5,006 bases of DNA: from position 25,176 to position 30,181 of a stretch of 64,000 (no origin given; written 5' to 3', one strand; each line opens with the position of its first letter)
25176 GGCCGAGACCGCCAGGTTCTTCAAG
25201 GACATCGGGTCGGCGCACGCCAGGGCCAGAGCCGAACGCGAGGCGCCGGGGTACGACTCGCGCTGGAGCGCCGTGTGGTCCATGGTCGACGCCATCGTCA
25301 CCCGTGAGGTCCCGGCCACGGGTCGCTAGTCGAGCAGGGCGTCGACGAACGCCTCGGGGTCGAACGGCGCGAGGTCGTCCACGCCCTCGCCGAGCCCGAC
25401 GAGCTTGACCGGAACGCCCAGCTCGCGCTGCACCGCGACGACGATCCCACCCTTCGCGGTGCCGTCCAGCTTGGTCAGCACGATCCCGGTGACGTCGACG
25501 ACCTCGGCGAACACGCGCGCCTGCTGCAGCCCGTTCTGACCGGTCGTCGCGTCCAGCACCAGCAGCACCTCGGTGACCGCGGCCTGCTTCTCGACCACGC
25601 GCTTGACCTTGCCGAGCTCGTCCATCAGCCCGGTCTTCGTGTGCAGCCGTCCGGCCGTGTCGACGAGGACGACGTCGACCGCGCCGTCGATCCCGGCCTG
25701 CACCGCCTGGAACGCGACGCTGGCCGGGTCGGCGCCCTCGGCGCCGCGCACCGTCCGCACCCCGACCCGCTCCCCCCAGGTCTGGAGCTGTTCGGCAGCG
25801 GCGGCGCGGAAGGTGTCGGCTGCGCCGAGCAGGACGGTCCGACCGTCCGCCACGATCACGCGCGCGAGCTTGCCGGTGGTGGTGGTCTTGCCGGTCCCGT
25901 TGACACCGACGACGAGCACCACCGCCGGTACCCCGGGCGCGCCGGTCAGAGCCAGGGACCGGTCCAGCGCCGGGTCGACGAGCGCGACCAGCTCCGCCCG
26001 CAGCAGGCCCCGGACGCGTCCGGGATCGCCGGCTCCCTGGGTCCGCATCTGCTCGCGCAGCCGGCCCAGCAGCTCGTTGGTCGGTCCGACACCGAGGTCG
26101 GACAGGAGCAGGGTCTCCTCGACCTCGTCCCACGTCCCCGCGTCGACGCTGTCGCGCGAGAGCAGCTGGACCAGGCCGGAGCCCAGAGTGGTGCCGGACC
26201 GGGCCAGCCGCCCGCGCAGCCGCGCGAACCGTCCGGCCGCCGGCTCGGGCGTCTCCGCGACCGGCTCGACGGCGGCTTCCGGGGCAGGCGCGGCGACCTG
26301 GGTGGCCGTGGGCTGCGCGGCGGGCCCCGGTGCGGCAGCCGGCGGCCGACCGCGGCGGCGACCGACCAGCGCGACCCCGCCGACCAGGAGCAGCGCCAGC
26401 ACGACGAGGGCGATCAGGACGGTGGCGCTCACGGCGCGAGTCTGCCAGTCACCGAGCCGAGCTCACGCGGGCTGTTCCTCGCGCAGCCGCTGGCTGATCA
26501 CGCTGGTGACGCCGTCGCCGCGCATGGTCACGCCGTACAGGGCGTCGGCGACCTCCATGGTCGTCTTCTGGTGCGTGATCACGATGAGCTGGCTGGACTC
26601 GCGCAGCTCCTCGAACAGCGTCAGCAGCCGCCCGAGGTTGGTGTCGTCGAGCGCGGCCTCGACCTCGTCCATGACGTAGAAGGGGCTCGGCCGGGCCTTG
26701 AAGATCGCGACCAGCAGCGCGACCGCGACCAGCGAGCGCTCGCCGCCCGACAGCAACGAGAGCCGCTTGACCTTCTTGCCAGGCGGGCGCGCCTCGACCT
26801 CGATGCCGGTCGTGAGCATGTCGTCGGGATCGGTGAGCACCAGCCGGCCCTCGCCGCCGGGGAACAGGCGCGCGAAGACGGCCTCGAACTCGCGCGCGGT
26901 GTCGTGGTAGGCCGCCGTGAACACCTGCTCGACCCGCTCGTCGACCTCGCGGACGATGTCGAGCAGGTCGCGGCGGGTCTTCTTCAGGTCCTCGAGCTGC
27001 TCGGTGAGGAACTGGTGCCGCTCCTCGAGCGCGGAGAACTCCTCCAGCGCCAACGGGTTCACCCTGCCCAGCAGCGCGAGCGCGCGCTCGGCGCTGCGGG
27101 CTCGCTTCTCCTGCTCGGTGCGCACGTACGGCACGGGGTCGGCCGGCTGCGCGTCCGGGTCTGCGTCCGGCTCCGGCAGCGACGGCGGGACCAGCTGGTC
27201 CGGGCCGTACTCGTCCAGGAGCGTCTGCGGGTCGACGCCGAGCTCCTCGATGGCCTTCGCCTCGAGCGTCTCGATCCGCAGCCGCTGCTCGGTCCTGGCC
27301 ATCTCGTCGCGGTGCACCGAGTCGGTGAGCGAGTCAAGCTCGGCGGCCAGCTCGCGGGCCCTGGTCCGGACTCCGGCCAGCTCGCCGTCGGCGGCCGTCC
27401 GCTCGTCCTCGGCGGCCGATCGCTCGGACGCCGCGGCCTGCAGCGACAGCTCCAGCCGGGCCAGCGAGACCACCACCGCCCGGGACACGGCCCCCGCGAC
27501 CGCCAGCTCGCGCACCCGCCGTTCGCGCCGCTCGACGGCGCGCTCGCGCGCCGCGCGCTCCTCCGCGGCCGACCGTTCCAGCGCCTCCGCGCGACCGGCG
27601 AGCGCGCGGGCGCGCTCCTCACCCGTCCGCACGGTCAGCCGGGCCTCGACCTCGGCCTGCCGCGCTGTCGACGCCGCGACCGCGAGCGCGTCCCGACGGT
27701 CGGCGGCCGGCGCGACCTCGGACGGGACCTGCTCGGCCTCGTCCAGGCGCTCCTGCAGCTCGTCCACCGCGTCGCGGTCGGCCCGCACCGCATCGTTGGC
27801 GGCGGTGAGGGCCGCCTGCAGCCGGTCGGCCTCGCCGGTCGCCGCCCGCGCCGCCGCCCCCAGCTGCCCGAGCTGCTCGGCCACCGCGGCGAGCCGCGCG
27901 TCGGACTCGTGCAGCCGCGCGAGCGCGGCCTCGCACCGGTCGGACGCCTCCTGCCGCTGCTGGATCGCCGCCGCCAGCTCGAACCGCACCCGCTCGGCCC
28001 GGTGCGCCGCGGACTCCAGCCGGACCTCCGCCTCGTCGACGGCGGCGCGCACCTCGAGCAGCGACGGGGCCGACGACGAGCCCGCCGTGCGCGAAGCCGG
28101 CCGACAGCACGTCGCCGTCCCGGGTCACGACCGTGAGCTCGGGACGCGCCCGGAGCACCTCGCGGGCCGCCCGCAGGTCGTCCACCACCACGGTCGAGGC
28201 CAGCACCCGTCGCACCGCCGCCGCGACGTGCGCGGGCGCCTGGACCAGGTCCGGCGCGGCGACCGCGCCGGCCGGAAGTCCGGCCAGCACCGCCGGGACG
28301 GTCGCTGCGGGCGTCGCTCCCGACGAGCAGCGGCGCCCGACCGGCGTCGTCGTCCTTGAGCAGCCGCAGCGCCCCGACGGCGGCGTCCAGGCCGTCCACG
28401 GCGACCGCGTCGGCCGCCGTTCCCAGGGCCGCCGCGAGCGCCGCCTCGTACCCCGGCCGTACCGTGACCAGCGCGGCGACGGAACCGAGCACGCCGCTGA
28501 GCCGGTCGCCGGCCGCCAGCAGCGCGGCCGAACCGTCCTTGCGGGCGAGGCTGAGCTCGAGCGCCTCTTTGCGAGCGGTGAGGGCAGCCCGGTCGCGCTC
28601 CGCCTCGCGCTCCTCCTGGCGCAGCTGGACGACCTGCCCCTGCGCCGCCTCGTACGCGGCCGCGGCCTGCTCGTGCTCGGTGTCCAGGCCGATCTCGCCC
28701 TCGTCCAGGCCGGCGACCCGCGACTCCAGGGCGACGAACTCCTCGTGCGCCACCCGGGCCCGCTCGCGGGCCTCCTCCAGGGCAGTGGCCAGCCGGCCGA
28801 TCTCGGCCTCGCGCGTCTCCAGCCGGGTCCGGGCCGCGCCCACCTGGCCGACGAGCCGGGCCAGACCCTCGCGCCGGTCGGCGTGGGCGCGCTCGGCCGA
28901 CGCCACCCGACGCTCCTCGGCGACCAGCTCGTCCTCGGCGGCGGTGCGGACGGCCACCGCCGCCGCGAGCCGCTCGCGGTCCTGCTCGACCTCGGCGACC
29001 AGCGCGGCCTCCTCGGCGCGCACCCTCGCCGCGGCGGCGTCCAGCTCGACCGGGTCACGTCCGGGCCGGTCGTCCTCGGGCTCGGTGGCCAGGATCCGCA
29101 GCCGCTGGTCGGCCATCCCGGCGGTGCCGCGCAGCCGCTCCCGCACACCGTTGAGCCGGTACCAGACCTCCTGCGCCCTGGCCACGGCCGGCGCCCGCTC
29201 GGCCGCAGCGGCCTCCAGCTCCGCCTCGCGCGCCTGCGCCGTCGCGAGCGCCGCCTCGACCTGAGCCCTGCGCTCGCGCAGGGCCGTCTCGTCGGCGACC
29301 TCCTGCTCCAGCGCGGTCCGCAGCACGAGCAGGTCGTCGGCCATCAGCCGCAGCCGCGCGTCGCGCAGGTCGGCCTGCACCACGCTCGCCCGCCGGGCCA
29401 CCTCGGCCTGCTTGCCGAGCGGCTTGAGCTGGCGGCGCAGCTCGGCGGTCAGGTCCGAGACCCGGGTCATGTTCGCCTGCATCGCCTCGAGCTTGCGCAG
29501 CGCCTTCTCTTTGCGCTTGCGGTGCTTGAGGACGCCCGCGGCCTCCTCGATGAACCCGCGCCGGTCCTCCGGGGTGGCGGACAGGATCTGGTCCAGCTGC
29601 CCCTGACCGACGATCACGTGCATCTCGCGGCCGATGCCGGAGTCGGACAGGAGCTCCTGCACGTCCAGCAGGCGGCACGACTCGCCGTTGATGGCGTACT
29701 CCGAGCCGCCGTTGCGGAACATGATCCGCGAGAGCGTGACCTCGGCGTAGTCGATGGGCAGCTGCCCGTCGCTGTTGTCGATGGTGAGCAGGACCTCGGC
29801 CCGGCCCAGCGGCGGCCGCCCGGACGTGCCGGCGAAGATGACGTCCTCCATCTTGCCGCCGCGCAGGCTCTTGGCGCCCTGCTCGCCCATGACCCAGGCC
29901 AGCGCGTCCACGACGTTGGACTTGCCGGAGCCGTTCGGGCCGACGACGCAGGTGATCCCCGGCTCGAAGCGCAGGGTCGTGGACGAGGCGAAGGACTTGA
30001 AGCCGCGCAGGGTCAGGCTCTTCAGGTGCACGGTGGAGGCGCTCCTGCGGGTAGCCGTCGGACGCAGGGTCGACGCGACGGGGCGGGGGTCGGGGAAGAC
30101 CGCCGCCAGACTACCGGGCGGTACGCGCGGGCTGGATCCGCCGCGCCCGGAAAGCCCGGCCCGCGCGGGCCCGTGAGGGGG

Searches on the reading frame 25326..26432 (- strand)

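Call 95: search_protein_families(library=pfam, proteins=[window:25326-26432:-], max_evalue=0.00001)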
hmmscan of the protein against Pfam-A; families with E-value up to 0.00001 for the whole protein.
window:25326-26432:- (368 aa): 4 families
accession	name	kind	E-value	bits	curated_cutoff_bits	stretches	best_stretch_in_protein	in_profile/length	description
PF00448.28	SRP54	-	5.5e-73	245.2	22.7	1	169-367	1-195/196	SRP54-type protein, GTPase domain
PF02881.24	SRP54_N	-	7.6e-08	32.9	22.4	1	83-148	1-75/75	SRP54-type protein, helical bundle domain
PF13191.12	AAA_16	-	8.3e-07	30.1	32.6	1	167-295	22-140/167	AAA ATPase domain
PF13604.12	AAA_30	-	5e-06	26.8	27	1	171-267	20-104/191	AAA domain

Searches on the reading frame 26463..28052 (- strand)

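Call 95: search_protein_families(library=pfam, proteins=[window:26463-28052:-], max_evalue=0.00001)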
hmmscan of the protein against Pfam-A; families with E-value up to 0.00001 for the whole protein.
window:26463-28052:- (529 aa): 2 families
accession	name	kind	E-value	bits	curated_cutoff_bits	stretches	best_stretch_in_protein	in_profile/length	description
PF02463.25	SMC_N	-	4.1e-29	102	40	1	6-516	75-219/220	RecF/RecN/SMC N terminal domain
PF13304.12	AAA_21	-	8.5e-07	29.7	27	1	423-495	227-299/304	AAA domain, putative AbiEii toxin, Type IV TA system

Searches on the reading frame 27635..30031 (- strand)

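Call 96: search_protein_families(library=pfam, proteins=[window:27635-30031:-], max_evalue=0.00001)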
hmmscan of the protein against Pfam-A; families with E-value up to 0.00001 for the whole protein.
window:27635-30031:- (798 aa): 6 families
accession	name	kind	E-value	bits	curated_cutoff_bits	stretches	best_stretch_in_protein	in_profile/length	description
PF02463.25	SMC_N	-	1e-38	133.4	40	1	2-151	1-136/220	RecF/RecN/SMC N terminal domain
PF13476.12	AAA_23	-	4.7e-16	60.5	27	1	5-200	1-195/201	AAA domain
PF06470.18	SMC_hinge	-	4.4e-14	53.3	22.5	1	512-584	2-74/116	SMC proteins Flexible Hinge Domain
PF13175.12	AAA_15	-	1.3e-09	38.6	32.1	1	1-51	1-50/374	AAA ATPase domain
PF13304.12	AAA_21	-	3e-07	31.2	27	1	26-80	1-60/304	AAA domain, putative AbiEii toxin, Type IV TA system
PF13555.12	AAA_29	-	4e-06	26.9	27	1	5-48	3-46/61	P-loop containing region of AAA domain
